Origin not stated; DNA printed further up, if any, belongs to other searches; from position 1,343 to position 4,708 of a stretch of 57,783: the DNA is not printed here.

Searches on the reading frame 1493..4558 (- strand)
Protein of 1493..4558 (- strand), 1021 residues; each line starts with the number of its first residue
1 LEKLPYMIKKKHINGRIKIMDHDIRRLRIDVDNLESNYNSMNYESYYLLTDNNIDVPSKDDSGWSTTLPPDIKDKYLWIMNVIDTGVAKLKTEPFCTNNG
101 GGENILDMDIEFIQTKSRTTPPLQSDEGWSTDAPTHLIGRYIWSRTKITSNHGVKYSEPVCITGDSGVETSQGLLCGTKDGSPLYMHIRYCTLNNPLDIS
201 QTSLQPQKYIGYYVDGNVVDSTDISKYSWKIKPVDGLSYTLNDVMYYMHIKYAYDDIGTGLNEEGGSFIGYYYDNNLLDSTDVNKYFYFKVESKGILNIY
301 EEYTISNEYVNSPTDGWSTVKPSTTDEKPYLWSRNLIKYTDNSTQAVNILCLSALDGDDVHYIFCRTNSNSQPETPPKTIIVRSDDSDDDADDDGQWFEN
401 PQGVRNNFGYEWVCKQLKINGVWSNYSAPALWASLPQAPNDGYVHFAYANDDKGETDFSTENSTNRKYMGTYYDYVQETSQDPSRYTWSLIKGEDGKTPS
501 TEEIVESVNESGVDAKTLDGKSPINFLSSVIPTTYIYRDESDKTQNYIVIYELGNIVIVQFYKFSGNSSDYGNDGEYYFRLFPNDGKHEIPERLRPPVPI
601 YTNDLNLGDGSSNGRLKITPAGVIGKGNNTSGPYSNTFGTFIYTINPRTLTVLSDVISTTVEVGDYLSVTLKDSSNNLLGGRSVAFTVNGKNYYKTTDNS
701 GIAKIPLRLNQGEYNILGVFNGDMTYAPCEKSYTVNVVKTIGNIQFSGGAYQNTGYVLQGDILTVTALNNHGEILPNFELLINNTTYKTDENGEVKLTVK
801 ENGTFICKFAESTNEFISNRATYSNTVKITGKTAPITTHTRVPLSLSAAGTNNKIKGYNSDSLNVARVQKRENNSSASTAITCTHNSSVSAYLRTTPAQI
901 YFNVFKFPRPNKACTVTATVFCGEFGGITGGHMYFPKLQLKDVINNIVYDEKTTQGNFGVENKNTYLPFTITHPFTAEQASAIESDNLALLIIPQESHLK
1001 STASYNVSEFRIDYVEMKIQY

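Call 14: search_protein_families(library=pfam, proteins=[window:1493-4558:-], max_evalue=0.01)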
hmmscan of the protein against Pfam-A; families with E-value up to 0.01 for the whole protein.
window:1493-4558:- (1021 aa): 3 families
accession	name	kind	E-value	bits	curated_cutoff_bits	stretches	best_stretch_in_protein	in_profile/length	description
PF21470.2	BppU-like_C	-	3.7e-06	27.3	27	0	208-230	2-24/59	Minor structural protein 5-like, C-terminal domain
PF16640.11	Big_3_5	-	5.7e-06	27.3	35.5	1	659-737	6-87/88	Bacterial Ig-like domain (group 3)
PF02369.22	Big_1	-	2.9e-05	24.5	34.9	1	667-708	21-67/93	Bacterial Ig-like domain (group 1)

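Call 90: search_protein_families(library=phrogs, proteins=[window:1493-4558:-], max_evalue=0.001)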
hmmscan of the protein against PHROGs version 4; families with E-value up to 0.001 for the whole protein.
window:1493-4558:- (1021 aa): 6 families
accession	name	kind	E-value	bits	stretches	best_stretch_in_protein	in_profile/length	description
phrog_15074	-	unknown function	3.8e-31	108.4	4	88-170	1286-1366/1773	-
phrog_30133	-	head and packaging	8.1e-25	88.3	3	442-498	31-87/621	virion structural protein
phrog_35520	-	tail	2.9e-20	73.1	2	441-502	436-497/1199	tail protein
phrog_22212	-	unknown function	3.3e-20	72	1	244-503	369-512/1655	-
phrog_10693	-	moron, auxiliary metabolic gene and host takeover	2.6e-17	63.3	2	59-231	634-815/1219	host range and adsorption protein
phrog_5983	-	tail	7e-06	27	0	208-230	219-241/300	tail protein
